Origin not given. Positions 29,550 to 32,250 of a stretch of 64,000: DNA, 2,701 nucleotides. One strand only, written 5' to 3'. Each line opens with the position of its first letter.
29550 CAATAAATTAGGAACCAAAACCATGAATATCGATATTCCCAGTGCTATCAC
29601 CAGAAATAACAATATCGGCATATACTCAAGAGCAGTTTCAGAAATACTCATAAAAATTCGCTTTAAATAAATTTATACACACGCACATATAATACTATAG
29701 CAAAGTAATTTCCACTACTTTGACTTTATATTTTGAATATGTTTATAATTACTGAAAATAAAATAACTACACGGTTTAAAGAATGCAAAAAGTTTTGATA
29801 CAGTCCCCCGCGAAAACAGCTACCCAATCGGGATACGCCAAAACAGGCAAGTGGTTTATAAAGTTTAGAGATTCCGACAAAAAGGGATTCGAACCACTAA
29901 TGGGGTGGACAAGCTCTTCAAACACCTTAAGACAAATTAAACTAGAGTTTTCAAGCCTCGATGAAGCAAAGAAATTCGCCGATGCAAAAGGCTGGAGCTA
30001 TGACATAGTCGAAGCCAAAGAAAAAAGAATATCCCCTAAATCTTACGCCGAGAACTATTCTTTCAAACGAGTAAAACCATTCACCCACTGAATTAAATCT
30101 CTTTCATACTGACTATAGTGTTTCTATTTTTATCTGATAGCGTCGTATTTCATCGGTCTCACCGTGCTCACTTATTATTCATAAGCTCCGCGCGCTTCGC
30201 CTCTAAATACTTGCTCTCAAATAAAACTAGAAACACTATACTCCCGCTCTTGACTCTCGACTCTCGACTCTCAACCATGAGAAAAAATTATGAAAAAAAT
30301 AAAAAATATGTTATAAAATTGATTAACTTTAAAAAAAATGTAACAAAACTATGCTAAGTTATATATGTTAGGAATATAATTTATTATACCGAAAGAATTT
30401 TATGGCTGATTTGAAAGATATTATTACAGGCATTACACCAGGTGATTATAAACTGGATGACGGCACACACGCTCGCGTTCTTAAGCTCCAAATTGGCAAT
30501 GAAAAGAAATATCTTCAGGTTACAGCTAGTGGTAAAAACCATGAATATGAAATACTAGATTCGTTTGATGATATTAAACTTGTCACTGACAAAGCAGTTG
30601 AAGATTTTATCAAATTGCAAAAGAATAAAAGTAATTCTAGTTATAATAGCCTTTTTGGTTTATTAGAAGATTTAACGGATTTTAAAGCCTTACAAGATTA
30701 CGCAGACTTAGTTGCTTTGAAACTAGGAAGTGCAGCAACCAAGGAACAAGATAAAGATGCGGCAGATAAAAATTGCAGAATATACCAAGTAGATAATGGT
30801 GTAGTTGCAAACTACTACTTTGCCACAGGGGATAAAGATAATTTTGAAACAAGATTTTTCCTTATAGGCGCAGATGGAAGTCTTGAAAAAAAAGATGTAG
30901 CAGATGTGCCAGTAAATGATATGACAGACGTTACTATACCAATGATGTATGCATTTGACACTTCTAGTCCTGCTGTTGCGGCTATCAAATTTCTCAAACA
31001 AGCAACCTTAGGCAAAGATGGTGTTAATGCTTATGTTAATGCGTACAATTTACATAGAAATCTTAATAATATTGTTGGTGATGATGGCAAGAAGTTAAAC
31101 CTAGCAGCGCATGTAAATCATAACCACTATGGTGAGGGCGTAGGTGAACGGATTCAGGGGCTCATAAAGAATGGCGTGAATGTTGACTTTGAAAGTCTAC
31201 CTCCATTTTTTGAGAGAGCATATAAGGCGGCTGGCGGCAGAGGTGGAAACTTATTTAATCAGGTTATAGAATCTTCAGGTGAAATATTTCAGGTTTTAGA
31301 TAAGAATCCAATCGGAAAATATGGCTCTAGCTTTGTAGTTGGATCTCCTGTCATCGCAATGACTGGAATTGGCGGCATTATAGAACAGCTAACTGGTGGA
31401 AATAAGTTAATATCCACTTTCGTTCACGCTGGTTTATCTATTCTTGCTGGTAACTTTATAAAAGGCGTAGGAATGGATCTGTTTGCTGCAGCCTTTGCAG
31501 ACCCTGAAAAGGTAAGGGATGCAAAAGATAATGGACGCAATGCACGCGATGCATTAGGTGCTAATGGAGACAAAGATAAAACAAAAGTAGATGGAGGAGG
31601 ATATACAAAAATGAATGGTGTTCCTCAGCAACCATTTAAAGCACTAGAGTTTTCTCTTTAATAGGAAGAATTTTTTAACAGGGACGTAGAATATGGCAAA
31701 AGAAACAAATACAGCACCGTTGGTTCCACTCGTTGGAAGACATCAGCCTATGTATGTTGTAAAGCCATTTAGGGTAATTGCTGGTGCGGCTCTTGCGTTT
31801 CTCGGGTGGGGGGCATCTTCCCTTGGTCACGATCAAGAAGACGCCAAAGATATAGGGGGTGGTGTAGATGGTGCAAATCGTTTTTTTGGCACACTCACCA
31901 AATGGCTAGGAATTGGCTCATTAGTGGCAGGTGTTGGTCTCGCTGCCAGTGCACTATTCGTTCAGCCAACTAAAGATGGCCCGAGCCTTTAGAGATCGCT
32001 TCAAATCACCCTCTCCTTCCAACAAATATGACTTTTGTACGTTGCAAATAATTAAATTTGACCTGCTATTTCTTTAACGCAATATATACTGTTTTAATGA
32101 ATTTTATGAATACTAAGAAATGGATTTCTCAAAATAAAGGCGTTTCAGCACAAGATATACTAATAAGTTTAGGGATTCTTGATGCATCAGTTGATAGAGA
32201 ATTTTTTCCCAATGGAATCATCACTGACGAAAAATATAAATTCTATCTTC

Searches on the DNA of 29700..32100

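Call 59: search_rna_families(source=window, start=29700, end=32100, threshold=evalue, max_evalue=1)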
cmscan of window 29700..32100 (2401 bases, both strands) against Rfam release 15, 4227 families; matches with E-value up to 1: 0.
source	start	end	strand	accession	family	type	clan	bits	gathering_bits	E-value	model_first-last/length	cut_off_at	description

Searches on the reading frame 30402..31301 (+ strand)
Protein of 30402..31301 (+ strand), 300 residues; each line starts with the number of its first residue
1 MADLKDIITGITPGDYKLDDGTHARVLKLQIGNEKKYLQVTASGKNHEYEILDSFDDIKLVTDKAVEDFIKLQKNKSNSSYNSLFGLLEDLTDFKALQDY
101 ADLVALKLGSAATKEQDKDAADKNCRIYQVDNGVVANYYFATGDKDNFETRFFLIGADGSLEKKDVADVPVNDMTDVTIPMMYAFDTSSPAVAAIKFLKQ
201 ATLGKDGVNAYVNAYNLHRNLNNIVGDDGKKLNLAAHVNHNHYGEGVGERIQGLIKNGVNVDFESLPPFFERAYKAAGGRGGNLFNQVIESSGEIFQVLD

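Call 43: search_protein_families(library=pfam, proteins=[window:30402-31301:+], max_evalue=10)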
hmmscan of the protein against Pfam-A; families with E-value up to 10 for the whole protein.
window:30402-31301:+ (300 aa): 1 family
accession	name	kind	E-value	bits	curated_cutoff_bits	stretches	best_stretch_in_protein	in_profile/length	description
PF09245.15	MA-Mit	-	0.012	15.5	31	1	27-119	2-95/214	Mycoplasma arthritidis-derived mitogen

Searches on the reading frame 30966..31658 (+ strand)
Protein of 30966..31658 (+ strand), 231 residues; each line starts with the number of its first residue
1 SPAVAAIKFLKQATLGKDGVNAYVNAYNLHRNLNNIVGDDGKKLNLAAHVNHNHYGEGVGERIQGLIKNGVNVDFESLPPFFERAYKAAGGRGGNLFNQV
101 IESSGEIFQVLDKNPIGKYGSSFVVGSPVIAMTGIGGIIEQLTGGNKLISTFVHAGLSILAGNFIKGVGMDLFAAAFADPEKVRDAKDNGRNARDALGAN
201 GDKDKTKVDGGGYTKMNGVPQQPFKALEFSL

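Call 43: search_protein_families(library=pfam, proteins=[window:30966-31658:+], max_evalue=10)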
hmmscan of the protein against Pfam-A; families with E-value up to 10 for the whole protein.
window:30966-31658:+ (231 aa): 0 families

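Call 44: search_solved_structures(query=window:30966-31658:+, max_evalue=10)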
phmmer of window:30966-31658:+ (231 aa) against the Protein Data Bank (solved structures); distinct sequences matched with E-value up to 10: 7.
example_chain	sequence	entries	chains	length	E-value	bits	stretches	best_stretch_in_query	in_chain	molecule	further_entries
1en5_A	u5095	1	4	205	0.22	14.5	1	44-103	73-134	MANGANESE SUPEROXIDE DISMUTASE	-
1i08_A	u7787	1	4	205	0.23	14.4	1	44-103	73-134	MANGANESE SUPEROXIDE DISMUTASE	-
1d5n_A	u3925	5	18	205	0.23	14.4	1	44-103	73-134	PROTEIN (MANGANESE SUPEROXIDE DISMUTASE) | PROTEIN (IRON-SUBSTITUTED MANGANESE SUPEROXIDE DISMUTASE) | MANGANESE SUPEROXIDE DISMUTASE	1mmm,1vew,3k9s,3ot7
1i0h_A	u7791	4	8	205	0.23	14.4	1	44-103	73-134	MANGANESE SUPEROXIDE DISMUTASE Y174F MUTANT | Superoxide Dismutase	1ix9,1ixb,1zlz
1en4_A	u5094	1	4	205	0.24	14.3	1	44-101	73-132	MANGANESE SUPEROXIDE DISMUTASE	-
1en6_A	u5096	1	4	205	0.26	14.2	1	44-101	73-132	MANGANESE SUPEROXIDE DISMUTASE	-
8kb3_A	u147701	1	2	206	0.43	13.5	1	43-103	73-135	Superoxide dismutase [Mn]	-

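Call 48: predict_structure(protein=window:30966-31658:+)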
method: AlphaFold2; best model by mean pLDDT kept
length: 231 residues; sequences in the alignment: 1
mean_pLDDT: 35.1   pTM: 0.23
mean pLDDT of the five models: 35.1, 33.5, 33.1, 32.7, 30.2
residues with pLDDT >= 90: 0; 70-90: 0; 50-70: 0; < 50: 231
segments of 3 or more residues with pLDDT < 50: 1-231
pLDDT, mean of each block of 10 residues (from residue 1): 30 34 36 35 34 31 36 32 31 34 32 29 30 42 39 43 39 33 40 41 39 35 33 30
secondary structure, 60 per line:
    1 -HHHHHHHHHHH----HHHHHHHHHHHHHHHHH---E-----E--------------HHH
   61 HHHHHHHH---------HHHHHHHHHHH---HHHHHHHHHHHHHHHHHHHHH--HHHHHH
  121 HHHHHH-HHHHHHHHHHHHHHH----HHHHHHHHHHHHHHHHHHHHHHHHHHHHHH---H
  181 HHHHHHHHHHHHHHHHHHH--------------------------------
elements in order: H2-12 H17-33 H58-68 H78-88 H92-112 H115-126 H128-142 H147-176 H180-199

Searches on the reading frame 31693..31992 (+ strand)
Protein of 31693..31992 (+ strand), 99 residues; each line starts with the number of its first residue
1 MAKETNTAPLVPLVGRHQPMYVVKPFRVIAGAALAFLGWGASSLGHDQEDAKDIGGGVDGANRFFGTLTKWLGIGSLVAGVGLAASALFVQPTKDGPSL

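Call 3: search_protein_families(library=pfam, proteins=[window:31693-31992:+], max_evalue=1)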
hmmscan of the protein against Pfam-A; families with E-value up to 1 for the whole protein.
window:31693-31992:+ (99 aa): 0 families

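Call 4: search_protein_families(library=ncbifam, proteins=[window:31693-31992:+], max_evalue=1)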
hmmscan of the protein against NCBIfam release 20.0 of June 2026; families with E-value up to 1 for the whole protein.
window:31693-31992:+ (99 aa): 0 families

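Call 19: find_homologous_proteins(query=window:31693-31989:+, max_evalue=1)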
Query window:31693-31989:+ (99 aa): 1 proteins with E <= 1 among 64 candidates.
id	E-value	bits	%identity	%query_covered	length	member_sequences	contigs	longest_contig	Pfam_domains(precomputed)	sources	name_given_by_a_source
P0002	8.7e-59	214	100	100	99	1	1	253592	-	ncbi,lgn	-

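Call 20: search_protein_families(library=padloc, proteins=[window:31693-31989:+], max_evalue=1)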
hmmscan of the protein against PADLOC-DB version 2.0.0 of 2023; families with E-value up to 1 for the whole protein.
window:31693-31989:+ (99 aa): 0 families

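Call 21: search_protein_families(library=phrogs, proteins=[window:31693-31989:+], max_evalue=1)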
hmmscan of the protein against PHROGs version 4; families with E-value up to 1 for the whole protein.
window:31693-31989:+ (99 aa): 0 families

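Call 43: search_protein_families(library=pfam, proteins=[window:31693-31989:+], max_evalue=10)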
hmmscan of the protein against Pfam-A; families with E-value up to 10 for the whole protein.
window:31693-31989:+ (99 aa): 0 families
